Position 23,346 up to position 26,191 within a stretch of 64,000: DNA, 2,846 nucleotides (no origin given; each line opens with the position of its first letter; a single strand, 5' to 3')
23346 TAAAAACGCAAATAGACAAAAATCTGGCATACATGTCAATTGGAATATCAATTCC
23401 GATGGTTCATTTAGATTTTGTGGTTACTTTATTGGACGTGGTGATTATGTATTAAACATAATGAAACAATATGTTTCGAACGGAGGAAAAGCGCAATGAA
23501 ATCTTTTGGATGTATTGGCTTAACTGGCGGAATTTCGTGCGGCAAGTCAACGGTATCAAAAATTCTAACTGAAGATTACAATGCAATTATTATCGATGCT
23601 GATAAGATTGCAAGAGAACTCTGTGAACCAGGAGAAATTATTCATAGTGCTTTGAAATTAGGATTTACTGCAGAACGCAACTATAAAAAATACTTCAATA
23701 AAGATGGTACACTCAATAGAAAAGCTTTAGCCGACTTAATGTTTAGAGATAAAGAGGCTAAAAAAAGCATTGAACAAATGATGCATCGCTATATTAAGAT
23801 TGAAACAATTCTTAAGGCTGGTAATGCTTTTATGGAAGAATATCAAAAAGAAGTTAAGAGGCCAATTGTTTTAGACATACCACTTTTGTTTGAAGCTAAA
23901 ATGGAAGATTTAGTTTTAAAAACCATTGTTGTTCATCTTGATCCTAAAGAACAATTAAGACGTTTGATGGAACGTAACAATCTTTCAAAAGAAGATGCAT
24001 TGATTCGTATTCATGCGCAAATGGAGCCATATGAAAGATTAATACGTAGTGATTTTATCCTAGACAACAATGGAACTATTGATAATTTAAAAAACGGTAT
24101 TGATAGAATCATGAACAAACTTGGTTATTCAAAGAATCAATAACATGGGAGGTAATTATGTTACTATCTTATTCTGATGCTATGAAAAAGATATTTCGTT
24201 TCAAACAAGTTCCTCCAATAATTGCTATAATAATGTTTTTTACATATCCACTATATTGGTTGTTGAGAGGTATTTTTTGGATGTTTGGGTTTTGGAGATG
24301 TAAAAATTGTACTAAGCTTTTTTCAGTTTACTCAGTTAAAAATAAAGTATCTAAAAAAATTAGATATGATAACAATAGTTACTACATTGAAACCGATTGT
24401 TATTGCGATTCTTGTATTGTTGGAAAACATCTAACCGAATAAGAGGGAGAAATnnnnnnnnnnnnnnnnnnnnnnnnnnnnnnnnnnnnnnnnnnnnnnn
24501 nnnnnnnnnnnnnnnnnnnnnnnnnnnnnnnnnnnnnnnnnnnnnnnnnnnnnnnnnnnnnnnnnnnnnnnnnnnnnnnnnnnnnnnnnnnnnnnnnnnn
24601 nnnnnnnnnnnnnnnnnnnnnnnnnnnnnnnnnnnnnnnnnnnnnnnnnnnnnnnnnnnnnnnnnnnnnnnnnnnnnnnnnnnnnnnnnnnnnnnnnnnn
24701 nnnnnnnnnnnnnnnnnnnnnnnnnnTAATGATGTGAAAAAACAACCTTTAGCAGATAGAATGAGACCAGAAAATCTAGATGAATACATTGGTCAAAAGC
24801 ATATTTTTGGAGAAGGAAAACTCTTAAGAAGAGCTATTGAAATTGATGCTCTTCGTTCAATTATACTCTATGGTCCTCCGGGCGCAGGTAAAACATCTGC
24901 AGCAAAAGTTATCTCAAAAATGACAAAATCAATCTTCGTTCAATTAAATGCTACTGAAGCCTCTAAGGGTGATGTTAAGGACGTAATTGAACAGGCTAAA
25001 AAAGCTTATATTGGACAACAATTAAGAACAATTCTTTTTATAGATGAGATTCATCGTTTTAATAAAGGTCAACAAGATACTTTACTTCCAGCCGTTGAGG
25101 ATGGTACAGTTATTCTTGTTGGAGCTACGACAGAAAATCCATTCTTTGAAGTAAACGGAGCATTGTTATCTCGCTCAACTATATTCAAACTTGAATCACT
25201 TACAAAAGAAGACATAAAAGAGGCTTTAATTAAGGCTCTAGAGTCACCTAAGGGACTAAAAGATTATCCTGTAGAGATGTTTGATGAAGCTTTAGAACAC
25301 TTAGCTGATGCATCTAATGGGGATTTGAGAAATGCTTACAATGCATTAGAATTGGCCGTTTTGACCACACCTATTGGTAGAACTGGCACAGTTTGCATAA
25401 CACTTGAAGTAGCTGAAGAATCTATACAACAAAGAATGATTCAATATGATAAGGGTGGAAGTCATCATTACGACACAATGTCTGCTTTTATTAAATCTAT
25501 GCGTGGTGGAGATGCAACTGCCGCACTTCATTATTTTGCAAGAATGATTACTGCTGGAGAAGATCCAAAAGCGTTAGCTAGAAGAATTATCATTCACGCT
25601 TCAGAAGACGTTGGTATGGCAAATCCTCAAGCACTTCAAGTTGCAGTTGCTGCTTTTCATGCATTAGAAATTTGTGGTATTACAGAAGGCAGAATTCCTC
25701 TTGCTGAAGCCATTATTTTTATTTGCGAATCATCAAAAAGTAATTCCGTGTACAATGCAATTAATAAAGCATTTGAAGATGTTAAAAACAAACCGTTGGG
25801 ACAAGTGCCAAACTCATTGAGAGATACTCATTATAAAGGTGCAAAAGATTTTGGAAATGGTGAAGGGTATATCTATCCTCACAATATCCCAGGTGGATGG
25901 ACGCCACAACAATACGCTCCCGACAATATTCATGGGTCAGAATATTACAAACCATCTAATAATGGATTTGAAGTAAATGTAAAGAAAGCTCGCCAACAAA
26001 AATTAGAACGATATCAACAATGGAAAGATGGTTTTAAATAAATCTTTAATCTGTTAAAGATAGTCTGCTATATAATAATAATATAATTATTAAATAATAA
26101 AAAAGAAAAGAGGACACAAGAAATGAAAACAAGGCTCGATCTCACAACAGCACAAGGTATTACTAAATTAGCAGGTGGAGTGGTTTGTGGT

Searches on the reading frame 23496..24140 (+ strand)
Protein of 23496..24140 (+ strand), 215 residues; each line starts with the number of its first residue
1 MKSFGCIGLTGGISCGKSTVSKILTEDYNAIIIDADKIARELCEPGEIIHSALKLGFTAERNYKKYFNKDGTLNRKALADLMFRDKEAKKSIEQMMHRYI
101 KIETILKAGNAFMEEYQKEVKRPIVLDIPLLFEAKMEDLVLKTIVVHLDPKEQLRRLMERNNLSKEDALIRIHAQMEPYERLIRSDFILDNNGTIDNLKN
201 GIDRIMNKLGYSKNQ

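Call 41: search_protein_families(library=pfam, proteins=[window:23496-24140:+], max_evalue=0.1)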
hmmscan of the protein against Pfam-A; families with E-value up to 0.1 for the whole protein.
window:23496-24140:+ (215 aa): 8 families
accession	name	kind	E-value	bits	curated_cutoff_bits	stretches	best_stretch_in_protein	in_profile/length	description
PF01121.26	CoaE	-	1e-50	172.4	27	1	6-196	2-179/180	Dephospho-CoA kinase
PF13238.12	AAA_18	-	2.4e-05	25.2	29.4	1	7-164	1-115/128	AAA domain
PF13671.12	AAA_33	-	0.0022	18.7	27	1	11-84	6-47/143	AAA domain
PF13521.12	AAA_28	-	0.0034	18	27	1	7-44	2-37/164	AAA domain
PF13207.12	AAA_17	-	0.0048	17.6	27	1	11-140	2-116/136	AAA domain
PF01202.28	SKI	-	0.0088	16.6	22.1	0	14-41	2-29/159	Shikimate kinase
PF13189.12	Cytidylate_kin2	-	0.024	15.3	28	0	7-169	2-140/176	Cytidylate kinase-like family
PF08303.17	tRNA_lig_kinase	-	0.097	13.2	22.7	0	13-56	8-50/168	tRNA ligase kinase domain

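Call 42: search_protein_families(library=phrogs, proteins=[window:23496-24140:+], max_evalue=0.001)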
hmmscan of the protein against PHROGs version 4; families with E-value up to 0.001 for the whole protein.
window:23496-24140:+ (215 aa): 2 families
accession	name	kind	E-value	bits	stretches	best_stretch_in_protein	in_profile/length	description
phrog_139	-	other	5.4e-06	27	0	7-34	86-113/342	deoxynucleoside monophosphate kinase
phrog_10255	-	other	0.00032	21.5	0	5-42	5-40/230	kinase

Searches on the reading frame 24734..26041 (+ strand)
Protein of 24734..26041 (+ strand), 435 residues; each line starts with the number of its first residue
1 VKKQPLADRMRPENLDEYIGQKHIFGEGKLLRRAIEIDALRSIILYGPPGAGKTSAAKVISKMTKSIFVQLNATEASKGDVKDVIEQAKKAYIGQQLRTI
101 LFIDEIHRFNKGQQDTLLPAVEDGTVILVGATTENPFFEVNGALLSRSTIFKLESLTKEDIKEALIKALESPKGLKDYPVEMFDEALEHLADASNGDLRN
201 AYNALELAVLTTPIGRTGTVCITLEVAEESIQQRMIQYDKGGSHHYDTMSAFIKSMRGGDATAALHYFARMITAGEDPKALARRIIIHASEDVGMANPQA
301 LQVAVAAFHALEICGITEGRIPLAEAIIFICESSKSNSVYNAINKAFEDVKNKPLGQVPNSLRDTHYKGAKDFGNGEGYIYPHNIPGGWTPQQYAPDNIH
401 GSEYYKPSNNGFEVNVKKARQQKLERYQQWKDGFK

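Call 11: search_protein_families(library=phrogs, proteins=[window:24734-26038:+], max_evalue=0.001)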
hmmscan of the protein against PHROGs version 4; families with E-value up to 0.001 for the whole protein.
window:24734-26038:+ (435 aa): 9 families
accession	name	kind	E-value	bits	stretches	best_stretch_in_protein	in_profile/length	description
phrog_5846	-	DNA, RNA and nucleotide metabolism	8.3e-81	273.2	1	1-372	1-379/380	clamp loader of DNA polymerase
phrog_168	-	DNA, RNA and nucleotide metabolism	6.8e-20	73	1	2-212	7-214/314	clamp loader of DNA polymerase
phrog_11838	-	DNA, RNA and nucleotide metabolism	9.9e-19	68.8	1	40-214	40-212/420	clamp loader of DNA polymerase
phrog_4339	-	unknown function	1.2e-09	38.8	1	95-165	354-447/552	-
phrog_7998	-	unknown function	5.2e-07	30.1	1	39-210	39-229/339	-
phrog_3757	-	unknown function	7.9e-06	26.5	1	35-74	121-160/367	-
phrog_9172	-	unknown function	0.00016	21.7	1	41-109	108-178/509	-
phrog_10401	-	other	0.00067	19.5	0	41-62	461-482/667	ATPase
phrog_4871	-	other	0.00092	18.7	0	40-165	213-364/764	ATP-dependent protease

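Call 27: find_encoding_contigs(protein=window:24734-26041:+, flank=10000, max_places=1)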
Protein window:24734-26041:+ (435 aa): 1 contig read that carries it; 1 place shown.
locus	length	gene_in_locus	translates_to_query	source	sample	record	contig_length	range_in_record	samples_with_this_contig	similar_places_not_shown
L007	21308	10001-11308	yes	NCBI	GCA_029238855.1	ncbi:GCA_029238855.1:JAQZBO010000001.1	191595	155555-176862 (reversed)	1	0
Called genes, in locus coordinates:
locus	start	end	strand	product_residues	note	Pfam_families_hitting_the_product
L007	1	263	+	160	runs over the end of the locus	-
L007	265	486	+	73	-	-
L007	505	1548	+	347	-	PF00723:Glyco_hydro_15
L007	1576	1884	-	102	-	-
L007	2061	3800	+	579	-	PF12708:Pect-lyase_RHGA_epim (weak), PF05048:NosD, PF13229:Beta_helix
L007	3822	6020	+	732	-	PF12708:Pect-lyase_RHGA_epim (weak)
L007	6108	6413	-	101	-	-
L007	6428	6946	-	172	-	PF06908:YpsA, PF02481:DNA_processg_A (weak)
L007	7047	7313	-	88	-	-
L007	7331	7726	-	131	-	PF24726:DUF7678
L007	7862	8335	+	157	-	-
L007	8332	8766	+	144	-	-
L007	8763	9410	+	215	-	PF01121:CoaE, PF13238:AAA_18 (faint)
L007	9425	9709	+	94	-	-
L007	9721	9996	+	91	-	-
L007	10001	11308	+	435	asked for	PF05496:RuvB_N, PF00158:Sigma54_activat (faint), PF01078:Mg_chelatase (faint), PF07724:AAA_2, PF00004:AAA, PF07728:AAA_5 (weak), PF16193:AAA_assoc_2, PF12002:MgsA_C, +1 more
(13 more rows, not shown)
